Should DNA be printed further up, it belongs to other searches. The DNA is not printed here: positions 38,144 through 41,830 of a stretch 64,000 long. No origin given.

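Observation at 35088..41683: A translationally coupled gene pair: a ~1070-aa secreted protein of unknown function and a 1129-aa S8 subtilase with a long C-terminal extension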

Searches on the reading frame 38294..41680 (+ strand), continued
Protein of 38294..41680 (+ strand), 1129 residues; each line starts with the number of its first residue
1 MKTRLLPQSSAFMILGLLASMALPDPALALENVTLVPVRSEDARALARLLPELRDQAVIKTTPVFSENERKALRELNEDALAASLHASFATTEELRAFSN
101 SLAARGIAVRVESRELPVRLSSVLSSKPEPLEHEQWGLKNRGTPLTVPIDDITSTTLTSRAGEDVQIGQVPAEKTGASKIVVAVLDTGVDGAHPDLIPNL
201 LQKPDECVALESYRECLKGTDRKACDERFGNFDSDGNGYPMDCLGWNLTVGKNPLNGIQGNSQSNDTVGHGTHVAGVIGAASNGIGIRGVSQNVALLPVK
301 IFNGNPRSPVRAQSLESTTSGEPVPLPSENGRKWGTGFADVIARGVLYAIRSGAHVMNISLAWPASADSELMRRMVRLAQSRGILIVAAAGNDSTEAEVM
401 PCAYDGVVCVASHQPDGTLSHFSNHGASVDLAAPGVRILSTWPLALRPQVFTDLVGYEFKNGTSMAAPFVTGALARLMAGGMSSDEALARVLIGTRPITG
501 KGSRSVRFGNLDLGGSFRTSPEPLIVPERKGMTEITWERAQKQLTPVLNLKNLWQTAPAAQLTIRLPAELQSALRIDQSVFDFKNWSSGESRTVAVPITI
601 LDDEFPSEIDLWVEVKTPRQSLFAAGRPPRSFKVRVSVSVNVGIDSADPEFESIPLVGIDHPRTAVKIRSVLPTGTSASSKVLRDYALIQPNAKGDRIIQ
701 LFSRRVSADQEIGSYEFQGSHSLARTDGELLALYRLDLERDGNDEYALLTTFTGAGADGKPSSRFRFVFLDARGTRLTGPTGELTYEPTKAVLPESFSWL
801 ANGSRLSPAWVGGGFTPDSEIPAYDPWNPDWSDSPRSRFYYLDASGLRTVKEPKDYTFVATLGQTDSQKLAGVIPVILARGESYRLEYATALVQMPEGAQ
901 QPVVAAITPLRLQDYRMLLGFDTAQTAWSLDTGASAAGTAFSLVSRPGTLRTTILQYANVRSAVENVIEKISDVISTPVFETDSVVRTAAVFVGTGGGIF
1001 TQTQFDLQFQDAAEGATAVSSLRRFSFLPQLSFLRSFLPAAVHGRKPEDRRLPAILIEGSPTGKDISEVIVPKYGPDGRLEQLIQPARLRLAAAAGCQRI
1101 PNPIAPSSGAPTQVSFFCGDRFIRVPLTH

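Call 82: fold_search(model_id=the predicted structure, library=pdb)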
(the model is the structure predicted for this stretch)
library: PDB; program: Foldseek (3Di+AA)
matches with E <= 10: 1349; with E <= 0.001: 259
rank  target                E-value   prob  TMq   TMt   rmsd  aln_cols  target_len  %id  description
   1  3vv3_A                3.0e-20  1.00  0.25  0.83   4.9       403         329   26  Crystal structure of deseasin MCP-01 from Pseudoalteromonas sp. SM9913 (released 2013-08-07)
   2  8jmw_A                1.2e-18  1.00  0.27  0.56  11.9       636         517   17  Fibril form of serine peptidase Vpr (released 2023-12-06)
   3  5xyr                  1.5e-18  1.00  0.28  0.24  28.6      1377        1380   12  Crystal structure of a serine protease from Streptococcus species (released 2018-08-08)
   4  7edd                  1.8e-18  1.00  0.26  0.22  26.8      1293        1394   12  Crystal structure of a serine protease from Streptococcus pyogenes (released 2021-05-12)
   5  8bty_A                2.4e-18  1.00  0.28  0.32  16.5      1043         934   12  Structure of the active form of ScpB, the C5a-peptidase from Streptococcus agalactiae. (released 2023-11-15)
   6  8pol_B                2.7e-18  1.00  0.24  0.54  22.9       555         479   19  Crystal structure of Plasmodium falciparum Sub1 protease (released 2024-03-06)
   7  1thm                  6.7e-18  1.00  0.22  0.85   3.8       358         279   25  CRYSTAL STRUCTURE OF THERMITASE AT 1.4 ANGSTROMS RESOLUTION (released 1994-01-31)
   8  3qtl_A                1.8e-17  1.00  0.20  0.81   3.9       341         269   25  Structural Basis for Dual-inhibition Mechanism of a Non-classical Kazal-type Serine Protease Inhibitor from Horseshoe  (released 2011-06-01)
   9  8pol_A                2.0e-17  1.00  0.24  0.54  22.8       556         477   18  Crystal structure of Plasmodium falciparum Sub1 protease (released 2024-03-06)
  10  1iav                  2.2e-17  1.00  0.21  0.85   3.9       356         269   26  STRUCTURE ON NATIVE (ASN 87) SUBTILISIN FROM BACILLUS LENTUS (released 2001-04-18)
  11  1tec_E                2.5e-17  1.00  0.21  0.84   3.4       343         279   24  CRYSTALLOGRAPHIC REFINEMENT BY INCORPORATION OF MOLECULAR DYNAMICS. THE THERMOSTABLE SERINE PROTEASE THERMITASE COMPLE (released 1989-10-15)
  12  1st3                  3.0e-17  1.00  0.20  0.82   4.1       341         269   26  THE CRYSTAL STRUCTURE OF THE BACILLUS LENTUS ALKALINE PROTEASE, SUBTILISIN BL, AT 1.4 ANGSTROMS RESOLUTION (released 1994-01-31)
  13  1q5p                  3.3e-17  1.00  0.21  0.85   4.1       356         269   26  S156E/S166D variant of Bacillus lentus subtilisin (released 2003-11-11)
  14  1c9m                  3.6e-17  1.00  0.20  0.83   3.9       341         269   26  BACILLUS LENTUS SUBTILSIN (SER 87) N76D/S103A/V104I (released 1999-10-06)
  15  1cse_E                5.5e-17  1.00  0.20  0.81   3.9       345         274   25  THE HIGH-RESOLUTION X-RAY CRYSTAL STRUCTURE OF THE COMPLEX FORMED BETWEEN SUBTILISIN CARLSBERG AND EGLIN C, AN ELASTAS (released 1988-07-16)
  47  3wqb_A                1.0e-15  1.00  0.27  0.47  12.5       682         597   16  Crystal structure of aeromonas sobria serine protease (ASP) and the chaperone (ORF2) complex (released 2015-03-25)
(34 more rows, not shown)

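Call 89: find_encoding_contigs(protein=P0231, flank=6000, max_places=1)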
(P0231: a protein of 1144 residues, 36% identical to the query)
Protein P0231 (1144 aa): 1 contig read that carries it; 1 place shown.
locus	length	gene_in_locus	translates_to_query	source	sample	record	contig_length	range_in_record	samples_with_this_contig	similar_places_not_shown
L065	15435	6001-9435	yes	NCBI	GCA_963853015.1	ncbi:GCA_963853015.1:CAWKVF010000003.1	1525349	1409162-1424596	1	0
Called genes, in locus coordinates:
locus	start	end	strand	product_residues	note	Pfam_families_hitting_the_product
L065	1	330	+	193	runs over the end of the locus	-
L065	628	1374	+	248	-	-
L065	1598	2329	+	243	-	-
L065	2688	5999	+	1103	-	-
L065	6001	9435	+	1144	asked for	PF00082:Peptidase_S8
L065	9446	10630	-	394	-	PF11294:DUF3095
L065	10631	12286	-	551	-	PF01464:SLT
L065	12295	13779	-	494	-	PF02113:Peptidase_S13, PF13354:Beta-lactamase2 (faint)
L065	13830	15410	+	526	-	PF00496:SBP_bac_5, PF04069:OpuAC (weak)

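Call 90: find_encoding_contigs(protein=P0274, flank=6000, max_places=1)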
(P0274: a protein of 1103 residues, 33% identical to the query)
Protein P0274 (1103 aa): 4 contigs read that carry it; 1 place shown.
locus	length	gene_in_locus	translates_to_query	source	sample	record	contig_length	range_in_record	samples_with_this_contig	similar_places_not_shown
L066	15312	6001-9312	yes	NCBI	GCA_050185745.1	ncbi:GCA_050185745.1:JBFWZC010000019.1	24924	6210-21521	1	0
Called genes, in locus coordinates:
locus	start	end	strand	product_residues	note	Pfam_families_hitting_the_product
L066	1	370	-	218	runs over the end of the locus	-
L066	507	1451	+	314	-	-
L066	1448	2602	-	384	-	PF00266:Aminotran_5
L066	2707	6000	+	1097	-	-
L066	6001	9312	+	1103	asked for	PF00082:Peptidase_S8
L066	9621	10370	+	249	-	-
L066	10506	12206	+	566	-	PF00082:Peptidase_S8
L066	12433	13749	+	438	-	PF00691:OmpA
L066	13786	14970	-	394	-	PF13302:Acetyltransf_3, PF13420:Acetyltransf_4 (weak), PF00583:Acetyltransf_1, PF13523:Acetyltransf_8 (faint), PF13673:Acetyltransf_10 (weak), PF13508:Acetyltransf_7, PF13302:Acetyltransf_3, PF00583:Acetyltransf_1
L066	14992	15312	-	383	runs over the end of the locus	PF01820:Dala_Dala_lig_N, PF02222:ATP-grasp, PF02786:CPSase_L_D2 (faint), PF07478:Dala_Dala_lig_C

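Call 91: find_encoding_contigs(protein=P0232, flank=6000, max_places=1)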
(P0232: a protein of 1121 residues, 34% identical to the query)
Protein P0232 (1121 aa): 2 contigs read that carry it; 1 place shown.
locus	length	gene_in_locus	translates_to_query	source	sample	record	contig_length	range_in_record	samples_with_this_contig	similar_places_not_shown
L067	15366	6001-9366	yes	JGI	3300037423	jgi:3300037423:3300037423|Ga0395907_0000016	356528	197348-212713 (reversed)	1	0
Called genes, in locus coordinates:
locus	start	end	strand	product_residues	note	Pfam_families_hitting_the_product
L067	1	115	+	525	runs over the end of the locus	-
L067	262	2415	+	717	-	-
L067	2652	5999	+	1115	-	-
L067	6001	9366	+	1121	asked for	PF00082:Peptidase_S8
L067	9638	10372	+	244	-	-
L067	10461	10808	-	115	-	-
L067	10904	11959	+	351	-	PF01368:DHH, PF02272:DHHA1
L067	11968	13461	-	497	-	PF13091:PLDc_2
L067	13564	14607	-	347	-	PF08240:ADH_N, PF00107:ADH_zinc_N, PF13602:ADH_zinc_N_2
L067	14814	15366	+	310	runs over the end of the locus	PF00005:ABC_tran, PF13304:AAA_21 (weak), PF13732:DrrA1-3_C (weak)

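Call 105: find_encoding_contigs(protein=P0287, flank=6000, max_places=1)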
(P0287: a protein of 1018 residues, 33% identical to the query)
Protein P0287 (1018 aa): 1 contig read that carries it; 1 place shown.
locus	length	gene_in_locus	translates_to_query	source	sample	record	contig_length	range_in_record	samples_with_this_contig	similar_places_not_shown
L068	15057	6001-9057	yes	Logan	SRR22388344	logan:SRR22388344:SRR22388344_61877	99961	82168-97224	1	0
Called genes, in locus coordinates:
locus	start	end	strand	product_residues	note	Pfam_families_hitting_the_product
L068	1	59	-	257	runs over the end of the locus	PF04231:Endonuclease_1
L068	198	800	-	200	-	PF04264:YceI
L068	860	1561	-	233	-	PF17746:SfsA_N, PF03749:SfsA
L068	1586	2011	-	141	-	-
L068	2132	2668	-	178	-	-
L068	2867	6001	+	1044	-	-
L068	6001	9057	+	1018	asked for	PF00082:Peptidase_S8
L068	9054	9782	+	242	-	PF00487:FA_desaturase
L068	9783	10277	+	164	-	PF12847:Methyltransf_18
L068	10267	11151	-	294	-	PF02016:Peptidase_S66, PF17676:Peptidase_S66C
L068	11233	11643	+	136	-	-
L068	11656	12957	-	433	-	-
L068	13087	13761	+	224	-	PF01569:PAP2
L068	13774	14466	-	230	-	-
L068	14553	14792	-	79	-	PF12844:HTH_19 (weak), PF01381:HTH_3 (weak)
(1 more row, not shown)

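Call 108: search_solved_structures(query=window:38294-41680:+, max_evalue=1e-10)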
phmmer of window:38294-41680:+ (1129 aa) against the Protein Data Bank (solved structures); distinct sequences matched with E-value up to 1e-10: 87 (the best 60 are shown).
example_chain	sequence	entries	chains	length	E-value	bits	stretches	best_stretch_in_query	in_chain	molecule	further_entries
1ah2_A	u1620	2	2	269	8.2e-22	80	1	335-478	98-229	SERINE PROTEASE PB92 | SUBTILISIN SAVINASE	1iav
1q5p_A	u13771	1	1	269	1.5e-21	79.1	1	335-478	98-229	Serine protease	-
7xr8_A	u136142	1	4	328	1.7e-21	79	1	336-477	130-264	Major intracellular serine protease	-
1st3_A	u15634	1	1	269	1.7e-21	79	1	335-478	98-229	SUBTILISIN BL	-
1ndu_A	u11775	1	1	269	2.1e-21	78.6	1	335-478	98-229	Subtilisin Savinase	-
1gci_A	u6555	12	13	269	3.1e-21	78.1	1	335-478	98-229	SUBTILISIN | Subtilisin Savinase | SAVINASE (TM)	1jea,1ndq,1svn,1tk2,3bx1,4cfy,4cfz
1c9m_A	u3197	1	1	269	3.4e-21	77.9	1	335-478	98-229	SERINE PROTEASE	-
1dbi_A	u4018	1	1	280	3.9e-21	77.7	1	335-503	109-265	AK.1 SERINE PROTEASE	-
5arb_A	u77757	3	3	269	4.7e-21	77.5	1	335-478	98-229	SUBTILISIN SAVINASE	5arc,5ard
1mpt_A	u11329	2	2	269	1e-20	76.4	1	335-478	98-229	M-PROTEASE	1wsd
7w2a_A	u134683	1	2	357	2.2e-20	75.2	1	174-516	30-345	Peptidase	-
1c9j_A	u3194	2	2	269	2.4e-20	75.1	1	335-478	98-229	SERINE PROTEASE | Subtilisin Savinase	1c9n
1bh6_A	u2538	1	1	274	9e-20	73.2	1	335-479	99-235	SUBTILISIN DY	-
1af4_A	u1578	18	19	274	1.1e-19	73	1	335-480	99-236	SUBTILISIN CARLSBERG | SUBTILISIN CARLSBERG, TYPE VIII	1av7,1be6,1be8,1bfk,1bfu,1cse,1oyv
1yu6_A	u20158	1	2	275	1.1e-19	73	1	335-480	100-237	Subtilisin Carlsberg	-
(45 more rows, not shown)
